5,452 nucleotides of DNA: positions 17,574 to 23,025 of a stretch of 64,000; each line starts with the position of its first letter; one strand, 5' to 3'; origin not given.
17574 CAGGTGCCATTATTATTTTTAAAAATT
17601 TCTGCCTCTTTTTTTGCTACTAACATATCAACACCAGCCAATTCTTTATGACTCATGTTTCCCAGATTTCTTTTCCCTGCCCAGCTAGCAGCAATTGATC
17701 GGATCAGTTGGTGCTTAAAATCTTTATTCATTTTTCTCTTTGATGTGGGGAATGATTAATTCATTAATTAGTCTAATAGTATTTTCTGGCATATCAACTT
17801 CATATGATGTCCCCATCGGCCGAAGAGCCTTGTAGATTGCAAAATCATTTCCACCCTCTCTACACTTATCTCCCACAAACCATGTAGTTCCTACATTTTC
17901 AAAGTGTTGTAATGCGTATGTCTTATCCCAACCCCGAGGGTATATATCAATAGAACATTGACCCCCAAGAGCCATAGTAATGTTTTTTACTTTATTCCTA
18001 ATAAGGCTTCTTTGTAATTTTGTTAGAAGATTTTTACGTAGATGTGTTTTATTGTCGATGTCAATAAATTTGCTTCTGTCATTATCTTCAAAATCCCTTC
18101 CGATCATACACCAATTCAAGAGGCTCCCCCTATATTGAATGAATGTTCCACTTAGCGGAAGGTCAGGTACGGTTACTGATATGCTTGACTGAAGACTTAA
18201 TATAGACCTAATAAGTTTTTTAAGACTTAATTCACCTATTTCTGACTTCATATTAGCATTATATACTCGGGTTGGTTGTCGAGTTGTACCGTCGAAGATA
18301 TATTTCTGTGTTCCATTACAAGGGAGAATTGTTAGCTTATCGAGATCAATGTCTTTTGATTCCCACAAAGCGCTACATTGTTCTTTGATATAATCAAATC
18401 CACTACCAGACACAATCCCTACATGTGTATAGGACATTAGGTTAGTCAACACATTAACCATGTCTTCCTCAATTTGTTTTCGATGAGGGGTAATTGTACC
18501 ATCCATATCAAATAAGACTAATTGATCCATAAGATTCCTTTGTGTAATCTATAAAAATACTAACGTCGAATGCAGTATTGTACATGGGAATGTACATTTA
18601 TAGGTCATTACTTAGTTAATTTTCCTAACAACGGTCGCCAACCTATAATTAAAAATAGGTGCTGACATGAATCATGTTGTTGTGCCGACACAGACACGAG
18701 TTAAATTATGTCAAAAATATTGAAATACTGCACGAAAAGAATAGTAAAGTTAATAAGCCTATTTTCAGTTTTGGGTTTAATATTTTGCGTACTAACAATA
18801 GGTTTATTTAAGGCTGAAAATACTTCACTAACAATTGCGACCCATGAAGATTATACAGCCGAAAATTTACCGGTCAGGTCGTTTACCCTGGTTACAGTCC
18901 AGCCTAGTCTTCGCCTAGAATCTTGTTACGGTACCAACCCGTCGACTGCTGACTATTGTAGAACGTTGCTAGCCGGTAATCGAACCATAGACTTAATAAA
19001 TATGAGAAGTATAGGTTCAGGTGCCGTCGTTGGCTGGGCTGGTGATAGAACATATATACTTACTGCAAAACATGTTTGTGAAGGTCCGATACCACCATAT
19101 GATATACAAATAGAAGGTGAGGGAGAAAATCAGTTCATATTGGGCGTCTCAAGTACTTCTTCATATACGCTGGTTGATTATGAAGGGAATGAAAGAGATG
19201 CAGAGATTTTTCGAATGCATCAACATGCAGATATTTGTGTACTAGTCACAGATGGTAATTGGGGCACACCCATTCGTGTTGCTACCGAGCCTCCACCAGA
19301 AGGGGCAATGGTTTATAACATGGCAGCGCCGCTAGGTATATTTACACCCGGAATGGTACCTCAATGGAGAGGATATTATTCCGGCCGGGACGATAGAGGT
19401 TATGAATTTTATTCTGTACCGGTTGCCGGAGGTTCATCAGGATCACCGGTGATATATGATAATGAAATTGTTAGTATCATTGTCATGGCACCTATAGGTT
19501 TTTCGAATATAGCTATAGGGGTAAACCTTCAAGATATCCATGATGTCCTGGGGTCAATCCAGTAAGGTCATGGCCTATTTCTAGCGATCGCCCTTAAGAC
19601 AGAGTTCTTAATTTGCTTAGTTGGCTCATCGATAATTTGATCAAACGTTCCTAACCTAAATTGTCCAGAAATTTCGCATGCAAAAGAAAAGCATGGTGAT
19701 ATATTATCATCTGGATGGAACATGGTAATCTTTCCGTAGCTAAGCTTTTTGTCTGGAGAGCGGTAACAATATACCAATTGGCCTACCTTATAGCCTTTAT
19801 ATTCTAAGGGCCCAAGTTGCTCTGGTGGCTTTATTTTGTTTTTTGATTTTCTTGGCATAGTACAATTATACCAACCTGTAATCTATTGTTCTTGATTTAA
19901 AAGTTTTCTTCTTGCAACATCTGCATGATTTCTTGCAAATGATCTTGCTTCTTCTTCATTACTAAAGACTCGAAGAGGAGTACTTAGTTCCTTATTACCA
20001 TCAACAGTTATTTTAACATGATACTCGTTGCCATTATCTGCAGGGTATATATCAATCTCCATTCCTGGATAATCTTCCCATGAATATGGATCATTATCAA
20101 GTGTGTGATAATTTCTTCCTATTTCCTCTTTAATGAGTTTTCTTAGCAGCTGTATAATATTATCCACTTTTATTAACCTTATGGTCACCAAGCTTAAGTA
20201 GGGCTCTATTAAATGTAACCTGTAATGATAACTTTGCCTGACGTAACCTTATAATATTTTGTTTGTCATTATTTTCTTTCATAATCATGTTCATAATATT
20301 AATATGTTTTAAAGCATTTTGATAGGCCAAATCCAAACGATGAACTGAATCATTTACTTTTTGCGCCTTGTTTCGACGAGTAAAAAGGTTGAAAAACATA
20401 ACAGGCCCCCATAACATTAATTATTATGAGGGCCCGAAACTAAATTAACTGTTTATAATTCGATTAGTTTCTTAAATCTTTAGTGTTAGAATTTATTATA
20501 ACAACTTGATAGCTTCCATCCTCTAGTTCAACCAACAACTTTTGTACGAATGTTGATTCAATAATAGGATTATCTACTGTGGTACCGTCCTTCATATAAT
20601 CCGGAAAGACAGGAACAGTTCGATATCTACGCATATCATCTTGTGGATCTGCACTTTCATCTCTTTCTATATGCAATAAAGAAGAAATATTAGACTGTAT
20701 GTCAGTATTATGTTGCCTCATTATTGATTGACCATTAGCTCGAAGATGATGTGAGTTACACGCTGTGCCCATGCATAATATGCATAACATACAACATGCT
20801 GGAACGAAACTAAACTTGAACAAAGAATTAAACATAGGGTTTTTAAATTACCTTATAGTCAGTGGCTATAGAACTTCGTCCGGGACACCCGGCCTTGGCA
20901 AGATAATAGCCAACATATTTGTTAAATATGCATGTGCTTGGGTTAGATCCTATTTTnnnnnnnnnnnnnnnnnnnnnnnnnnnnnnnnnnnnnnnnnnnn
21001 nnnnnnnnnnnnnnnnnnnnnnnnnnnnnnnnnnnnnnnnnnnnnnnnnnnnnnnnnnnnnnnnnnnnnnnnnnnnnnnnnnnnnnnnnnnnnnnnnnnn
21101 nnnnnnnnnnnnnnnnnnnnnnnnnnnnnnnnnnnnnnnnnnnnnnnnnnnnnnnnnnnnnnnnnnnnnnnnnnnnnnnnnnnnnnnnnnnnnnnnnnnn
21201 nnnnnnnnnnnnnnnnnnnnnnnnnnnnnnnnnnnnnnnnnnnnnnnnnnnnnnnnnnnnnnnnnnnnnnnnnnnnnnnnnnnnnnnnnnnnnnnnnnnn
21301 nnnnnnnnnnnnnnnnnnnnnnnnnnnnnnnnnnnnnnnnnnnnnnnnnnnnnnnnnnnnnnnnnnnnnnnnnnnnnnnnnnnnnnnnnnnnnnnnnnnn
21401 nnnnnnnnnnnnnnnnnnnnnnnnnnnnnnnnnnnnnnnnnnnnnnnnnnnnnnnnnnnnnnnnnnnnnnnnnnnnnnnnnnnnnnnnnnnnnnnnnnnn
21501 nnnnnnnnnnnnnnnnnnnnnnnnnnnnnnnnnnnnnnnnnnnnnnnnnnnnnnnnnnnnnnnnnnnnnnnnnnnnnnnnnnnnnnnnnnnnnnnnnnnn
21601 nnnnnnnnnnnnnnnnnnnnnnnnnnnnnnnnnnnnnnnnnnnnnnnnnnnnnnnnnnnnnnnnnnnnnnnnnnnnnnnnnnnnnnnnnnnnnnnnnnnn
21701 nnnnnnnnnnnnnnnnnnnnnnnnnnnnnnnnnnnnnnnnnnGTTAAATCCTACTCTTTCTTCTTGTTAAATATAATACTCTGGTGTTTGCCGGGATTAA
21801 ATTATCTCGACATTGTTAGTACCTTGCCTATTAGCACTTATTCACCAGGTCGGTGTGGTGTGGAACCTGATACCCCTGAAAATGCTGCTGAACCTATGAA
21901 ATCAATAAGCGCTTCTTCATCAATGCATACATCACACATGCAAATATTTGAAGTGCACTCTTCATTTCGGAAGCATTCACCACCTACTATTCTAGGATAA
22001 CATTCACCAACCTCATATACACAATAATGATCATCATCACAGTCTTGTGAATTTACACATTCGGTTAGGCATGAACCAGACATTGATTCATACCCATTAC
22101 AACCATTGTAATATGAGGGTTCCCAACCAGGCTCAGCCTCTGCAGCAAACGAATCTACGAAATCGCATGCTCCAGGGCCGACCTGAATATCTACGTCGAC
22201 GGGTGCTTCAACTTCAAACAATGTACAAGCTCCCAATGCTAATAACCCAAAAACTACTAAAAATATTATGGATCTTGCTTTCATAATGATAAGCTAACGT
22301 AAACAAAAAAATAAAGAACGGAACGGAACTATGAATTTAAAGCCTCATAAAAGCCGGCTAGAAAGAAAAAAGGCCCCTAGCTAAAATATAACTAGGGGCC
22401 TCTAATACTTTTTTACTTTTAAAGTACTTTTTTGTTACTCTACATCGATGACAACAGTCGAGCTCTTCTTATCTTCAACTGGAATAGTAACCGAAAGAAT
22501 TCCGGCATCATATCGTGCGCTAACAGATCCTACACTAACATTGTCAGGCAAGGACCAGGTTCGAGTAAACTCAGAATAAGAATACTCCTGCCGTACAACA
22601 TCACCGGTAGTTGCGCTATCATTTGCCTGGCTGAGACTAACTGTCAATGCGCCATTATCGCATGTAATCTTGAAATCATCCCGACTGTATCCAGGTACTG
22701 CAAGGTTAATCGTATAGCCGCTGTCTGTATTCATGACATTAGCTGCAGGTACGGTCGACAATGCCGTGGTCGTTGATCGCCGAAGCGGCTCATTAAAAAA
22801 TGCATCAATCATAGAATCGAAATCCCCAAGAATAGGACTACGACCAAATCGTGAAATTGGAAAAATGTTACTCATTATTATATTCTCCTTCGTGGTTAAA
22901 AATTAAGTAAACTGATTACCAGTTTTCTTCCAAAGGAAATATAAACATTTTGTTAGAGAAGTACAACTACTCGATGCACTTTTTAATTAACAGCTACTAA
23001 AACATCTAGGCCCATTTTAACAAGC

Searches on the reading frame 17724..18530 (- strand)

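Call 18: search_protein_families(library=pfam, proteins=[window:17724-18530:-], max_evalue=0.001)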
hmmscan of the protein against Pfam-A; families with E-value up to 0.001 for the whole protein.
window:17724-18530:- (268 aa): 2 families
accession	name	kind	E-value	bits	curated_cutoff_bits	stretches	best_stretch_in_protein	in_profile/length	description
PF03332.19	PMM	-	2.4e-39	135.9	22.4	1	25-259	2-219/221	Eukaryotic phosphomannomutase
PF08282.18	Hydrolase_3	-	3.5e-06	27.4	20.9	1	5-210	1-195/255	haloacid dehalogenase-like hydrolase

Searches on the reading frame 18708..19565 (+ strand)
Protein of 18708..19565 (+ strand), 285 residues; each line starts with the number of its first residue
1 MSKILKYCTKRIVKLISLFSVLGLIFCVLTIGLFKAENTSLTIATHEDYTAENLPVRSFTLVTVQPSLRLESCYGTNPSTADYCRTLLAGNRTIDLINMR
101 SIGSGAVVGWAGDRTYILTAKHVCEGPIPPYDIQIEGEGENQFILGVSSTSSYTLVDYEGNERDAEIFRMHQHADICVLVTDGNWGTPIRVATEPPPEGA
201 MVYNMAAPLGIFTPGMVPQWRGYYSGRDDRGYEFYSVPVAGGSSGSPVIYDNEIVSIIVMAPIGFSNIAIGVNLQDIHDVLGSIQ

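Call 18: search_protein_families(library=pfam, proteins=[window:18708-19565:+], max_evalue=0.001)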
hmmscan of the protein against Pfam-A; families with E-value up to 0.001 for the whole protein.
window:18708-19565:+ (285 aa): 1 family
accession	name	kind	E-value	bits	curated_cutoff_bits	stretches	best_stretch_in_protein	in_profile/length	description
PF13365.12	Trypsin_2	-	4.5e-12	47.3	27.6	1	103-249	1-135/144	Trypsin-like peptidase domain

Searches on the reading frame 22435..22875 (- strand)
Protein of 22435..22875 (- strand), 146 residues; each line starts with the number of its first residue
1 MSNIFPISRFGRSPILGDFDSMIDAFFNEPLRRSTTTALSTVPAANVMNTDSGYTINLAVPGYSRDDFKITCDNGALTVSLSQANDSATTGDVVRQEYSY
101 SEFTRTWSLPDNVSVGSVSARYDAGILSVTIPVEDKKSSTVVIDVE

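Call 28: search_protein_families(library=pfam, proteins=[window:22435-22875:-], max_evalue=0.01)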
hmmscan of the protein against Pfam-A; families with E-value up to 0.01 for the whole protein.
window:22435-22875:- (146 aa): 2 families
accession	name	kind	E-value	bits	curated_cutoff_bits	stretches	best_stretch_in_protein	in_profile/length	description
PF00011.27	HSP20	-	1.3e-17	64.2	20.8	1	48-141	3-95/102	Hsp20/alpha crystallin family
PF17886.7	ArsA_HSP20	-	0.0019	18.2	22.5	1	51-130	1-62/63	HSP20-like domain found in ArsA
